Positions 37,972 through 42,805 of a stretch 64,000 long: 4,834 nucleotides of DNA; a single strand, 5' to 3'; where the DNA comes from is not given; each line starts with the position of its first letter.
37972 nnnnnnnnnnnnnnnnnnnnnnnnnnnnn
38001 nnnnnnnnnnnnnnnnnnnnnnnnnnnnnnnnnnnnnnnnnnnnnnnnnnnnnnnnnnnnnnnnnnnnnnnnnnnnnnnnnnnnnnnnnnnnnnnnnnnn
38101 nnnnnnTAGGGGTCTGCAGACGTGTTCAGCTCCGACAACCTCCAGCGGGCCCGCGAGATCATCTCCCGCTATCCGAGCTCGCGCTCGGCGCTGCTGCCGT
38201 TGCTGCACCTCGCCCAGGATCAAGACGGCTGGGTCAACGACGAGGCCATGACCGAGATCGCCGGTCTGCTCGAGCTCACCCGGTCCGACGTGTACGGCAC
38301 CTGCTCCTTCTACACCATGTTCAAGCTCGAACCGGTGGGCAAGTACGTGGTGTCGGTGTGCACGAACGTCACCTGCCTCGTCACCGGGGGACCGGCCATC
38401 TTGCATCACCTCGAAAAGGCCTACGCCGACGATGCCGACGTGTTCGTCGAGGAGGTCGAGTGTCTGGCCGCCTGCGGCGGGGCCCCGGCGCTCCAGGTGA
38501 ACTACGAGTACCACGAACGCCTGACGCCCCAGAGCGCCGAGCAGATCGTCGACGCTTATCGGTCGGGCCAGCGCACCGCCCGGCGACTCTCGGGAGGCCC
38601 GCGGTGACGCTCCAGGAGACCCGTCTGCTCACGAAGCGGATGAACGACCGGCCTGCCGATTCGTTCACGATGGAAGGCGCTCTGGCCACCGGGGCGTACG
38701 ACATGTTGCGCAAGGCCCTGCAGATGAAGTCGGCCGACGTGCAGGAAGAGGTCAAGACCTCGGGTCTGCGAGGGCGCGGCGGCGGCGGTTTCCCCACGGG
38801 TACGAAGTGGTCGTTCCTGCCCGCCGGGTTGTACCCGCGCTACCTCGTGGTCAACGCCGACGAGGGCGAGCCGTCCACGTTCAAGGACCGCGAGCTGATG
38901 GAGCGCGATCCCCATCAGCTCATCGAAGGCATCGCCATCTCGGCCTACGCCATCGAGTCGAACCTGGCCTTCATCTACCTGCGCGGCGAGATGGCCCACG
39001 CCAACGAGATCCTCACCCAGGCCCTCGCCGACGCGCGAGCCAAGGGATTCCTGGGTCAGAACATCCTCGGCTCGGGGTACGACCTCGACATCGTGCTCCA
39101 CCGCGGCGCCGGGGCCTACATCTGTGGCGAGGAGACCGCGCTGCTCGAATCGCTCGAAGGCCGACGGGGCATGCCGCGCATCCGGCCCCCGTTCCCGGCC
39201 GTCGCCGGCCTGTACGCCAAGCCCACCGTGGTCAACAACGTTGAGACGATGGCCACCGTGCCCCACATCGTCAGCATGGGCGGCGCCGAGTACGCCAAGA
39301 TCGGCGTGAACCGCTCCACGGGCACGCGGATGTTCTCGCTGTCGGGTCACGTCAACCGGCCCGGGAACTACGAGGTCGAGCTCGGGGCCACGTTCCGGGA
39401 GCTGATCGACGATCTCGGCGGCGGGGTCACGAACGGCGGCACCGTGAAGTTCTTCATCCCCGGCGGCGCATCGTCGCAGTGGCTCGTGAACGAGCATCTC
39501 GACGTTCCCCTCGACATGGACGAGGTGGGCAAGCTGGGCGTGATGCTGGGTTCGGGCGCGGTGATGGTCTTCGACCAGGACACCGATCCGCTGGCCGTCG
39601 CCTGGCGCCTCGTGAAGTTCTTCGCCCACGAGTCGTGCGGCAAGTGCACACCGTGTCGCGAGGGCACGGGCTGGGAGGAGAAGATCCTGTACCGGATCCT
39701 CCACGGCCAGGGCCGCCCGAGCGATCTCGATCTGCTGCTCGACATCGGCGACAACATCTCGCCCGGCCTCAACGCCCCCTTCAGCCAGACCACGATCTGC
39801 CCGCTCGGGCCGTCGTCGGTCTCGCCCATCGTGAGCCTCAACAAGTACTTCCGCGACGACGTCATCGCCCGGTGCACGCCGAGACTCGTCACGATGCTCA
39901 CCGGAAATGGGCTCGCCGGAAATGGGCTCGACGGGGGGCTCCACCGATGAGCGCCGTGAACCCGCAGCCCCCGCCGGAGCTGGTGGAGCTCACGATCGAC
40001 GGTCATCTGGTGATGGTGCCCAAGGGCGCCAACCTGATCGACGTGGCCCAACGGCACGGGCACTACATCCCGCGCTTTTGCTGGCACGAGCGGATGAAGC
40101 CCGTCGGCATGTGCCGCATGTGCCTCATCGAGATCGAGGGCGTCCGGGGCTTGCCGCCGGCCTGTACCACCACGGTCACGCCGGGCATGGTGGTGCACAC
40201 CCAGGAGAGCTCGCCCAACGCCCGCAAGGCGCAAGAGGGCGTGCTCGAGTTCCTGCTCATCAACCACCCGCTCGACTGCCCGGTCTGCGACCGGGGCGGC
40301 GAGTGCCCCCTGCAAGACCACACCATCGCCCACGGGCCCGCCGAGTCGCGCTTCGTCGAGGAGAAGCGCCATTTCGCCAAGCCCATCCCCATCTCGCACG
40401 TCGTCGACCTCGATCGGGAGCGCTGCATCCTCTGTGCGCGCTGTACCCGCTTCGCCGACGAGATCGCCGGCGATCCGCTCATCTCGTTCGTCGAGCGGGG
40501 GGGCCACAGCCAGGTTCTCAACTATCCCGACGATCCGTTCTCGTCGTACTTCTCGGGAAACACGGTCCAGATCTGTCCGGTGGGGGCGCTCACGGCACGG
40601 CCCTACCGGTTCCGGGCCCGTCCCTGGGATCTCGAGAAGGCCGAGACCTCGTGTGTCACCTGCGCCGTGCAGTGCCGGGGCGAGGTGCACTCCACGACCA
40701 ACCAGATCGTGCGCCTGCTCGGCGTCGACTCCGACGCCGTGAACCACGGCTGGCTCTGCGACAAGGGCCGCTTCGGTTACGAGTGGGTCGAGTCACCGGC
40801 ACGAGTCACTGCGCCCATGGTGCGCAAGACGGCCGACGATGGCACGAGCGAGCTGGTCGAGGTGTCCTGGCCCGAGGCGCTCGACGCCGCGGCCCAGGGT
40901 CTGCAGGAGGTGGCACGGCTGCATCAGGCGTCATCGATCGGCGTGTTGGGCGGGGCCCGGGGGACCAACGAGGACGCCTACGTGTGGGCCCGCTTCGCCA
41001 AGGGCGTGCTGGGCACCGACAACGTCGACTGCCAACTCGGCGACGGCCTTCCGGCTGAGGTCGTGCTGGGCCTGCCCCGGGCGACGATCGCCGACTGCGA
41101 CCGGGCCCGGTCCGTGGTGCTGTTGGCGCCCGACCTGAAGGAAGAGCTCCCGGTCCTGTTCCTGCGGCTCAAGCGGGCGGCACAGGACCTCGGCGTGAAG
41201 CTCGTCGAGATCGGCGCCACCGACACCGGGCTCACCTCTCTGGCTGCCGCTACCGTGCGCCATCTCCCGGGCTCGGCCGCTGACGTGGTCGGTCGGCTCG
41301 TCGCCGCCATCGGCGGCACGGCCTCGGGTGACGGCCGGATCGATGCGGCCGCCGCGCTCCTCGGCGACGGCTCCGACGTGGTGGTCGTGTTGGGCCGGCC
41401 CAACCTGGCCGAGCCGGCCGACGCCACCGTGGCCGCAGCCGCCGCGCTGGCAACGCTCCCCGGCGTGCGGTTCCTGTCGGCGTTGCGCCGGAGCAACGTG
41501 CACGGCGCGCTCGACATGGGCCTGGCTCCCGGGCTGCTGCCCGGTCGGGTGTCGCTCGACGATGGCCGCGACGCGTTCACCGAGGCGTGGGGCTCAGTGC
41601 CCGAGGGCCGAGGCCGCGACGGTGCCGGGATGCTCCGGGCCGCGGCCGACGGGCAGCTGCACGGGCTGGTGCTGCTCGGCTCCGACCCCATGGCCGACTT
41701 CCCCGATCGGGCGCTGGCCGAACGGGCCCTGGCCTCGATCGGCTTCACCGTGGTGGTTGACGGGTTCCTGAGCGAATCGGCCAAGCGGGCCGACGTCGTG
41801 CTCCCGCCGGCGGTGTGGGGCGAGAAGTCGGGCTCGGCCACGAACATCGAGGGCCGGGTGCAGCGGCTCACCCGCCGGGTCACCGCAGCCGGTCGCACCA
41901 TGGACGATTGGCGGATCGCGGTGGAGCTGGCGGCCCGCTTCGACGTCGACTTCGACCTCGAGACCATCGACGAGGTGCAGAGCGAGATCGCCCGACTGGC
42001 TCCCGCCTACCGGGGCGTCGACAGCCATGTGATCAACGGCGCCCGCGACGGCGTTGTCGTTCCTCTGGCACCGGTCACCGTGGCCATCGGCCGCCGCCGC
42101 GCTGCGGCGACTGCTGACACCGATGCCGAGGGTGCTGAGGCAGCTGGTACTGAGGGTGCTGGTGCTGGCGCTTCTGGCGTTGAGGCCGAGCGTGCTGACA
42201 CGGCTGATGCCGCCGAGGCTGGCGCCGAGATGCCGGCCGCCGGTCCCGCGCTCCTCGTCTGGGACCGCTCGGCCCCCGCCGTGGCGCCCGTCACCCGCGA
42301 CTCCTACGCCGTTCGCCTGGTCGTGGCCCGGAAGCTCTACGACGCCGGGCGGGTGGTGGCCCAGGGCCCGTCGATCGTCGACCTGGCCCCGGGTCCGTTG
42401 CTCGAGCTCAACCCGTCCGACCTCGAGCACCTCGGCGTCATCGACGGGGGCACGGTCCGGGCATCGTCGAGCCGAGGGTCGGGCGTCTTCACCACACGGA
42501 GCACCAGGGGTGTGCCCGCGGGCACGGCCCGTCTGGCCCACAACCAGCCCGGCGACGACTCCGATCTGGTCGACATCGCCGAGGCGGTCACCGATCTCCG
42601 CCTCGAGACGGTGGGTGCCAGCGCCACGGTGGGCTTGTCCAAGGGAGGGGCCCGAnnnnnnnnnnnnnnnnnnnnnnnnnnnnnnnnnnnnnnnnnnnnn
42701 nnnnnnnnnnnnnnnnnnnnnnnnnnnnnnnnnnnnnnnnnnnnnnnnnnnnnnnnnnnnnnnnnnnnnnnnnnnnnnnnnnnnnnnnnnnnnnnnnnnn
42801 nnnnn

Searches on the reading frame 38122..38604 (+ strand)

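Call 20: search_protein_families(library=pfam, proteins=[window:38122-38604:+], max_evalue=0.001)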
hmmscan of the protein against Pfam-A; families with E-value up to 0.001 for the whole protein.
window:38122-38604:+ (161 aa): 1 family
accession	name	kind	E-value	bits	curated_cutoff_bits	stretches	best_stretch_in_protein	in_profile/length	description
PF01257.25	2Fe-2S_thioredx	-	2.8e-44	150.9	24.8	1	11-147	2-145/145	Thioredoxin-like [2Fe-2S] ferredoxin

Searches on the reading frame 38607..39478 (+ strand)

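Call 22: search_protein_families(library=pfam, proteins=[window:38607-39478:+], max_evalue=0.001)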
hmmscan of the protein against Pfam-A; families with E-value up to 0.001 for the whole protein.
window:38607-39478:+ (290 aa): 3 families
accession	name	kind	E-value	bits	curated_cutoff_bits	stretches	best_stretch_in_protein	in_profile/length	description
PF01512.22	Complex1_51K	-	2.9e-47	160.8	31.2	1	49-220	1-150/150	Nuo51 FMN-binding domain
PF10531.15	SLBB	-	2.2e-09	37.4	27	1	243-277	2-36/55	SLBB domain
PF22461.2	SLBB_2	-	2.8e-06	27.8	27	1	243-287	3-48/79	SLBB domain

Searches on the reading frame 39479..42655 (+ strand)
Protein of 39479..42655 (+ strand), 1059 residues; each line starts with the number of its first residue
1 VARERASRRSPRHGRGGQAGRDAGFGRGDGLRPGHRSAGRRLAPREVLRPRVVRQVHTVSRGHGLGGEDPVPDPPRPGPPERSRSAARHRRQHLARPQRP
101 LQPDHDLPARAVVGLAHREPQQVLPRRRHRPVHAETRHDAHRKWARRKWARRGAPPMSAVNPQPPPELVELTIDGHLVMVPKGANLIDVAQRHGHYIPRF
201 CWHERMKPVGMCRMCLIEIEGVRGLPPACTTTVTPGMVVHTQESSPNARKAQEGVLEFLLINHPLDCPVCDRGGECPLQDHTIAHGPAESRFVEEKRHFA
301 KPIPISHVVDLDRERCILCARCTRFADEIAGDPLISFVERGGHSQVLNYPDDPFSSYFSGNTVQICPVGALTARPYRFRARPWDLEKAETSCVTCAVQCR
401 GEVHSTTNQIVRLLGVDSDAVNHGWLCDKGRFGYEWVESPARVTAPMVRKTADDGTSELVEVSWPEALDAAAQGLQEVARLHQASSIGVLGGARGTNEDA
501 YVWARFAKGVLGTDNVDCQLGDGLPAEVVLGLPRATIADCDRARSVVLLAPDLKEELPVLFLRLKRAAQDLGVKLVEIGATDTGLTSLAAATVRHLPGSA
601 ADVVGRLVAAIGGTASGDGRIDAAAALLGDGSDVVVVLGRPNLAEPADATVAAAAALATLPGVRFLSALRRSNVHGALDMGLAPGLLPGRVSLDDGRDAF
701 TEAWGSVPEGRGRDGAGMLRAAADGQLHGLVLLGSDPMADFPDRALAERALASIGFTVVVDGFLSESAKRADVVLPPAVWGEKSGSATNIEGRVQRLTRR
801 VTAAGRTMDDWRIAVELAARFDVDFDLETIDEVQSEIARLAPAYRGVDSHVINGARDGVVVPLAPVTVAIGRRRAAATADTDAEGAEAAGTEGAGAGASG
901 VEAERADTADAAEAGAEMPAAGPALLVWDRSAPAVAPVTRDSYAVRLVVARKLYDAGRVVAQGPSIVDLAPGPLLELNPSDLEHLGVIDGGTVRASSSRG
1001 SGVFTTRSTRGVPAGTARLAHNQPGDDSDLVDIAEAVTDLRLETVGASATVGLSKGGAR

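Call 21: search_protein_families(library=pfam, proteins=[window:39479-42655:+], max_evalue=0.001)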
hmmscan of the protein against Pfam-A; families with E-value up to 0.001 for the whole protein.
window:39479-42655:+ (1059 aa): 8 families
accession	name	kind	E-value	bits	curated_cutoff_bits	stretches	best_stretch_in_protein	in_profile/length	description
PF00384.28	Molybdopterin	-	1.2e-33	117.1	24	1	442-819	1-352/353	Molybdopterin oxidoreductase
PF22117.2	Fer4_Nqo3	-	1.7e-21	76.6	27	1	308-372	3-67/67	NADH-quinone oxidoreductase subunit 3, ferredoxin-like domain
PF13510.11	Fer2_4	-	9.5e-21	74.1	22.8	1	169-243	4-81/82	2Fe-2S iron-sulfur cluster binding domain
PF10588.14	NADH-G_4Fe-4S_3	-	5.1e-15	55.2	27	1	253-291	2-40/40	NADH-ubiquinone oxidoreductase-G iron-sulfur binding region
PF04879.21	Molybdop_Fe4S4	-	1.2e-09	38.5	22.7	1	388-438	4-54/55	Molybdopterin oxidoreductase Fe4S4 domain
PF01568.27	Molydop_binding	-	1.1e-07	32.3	26.8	1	951-1025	7-82/110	Molydopterin dinucleotide binding domain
PF22151.2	Fer4_NDSU1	-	0.00012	21.9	23.8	1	387-434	3-50/51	NADH-ubiquinone oxidoreductase NDSU1/NuoG-like, 4Fe-4S domain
PF00111.32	Fer2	-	0.00038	20.8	21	0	177-220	9-48/77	2Fe-2S iron-sulfur cluster binding domain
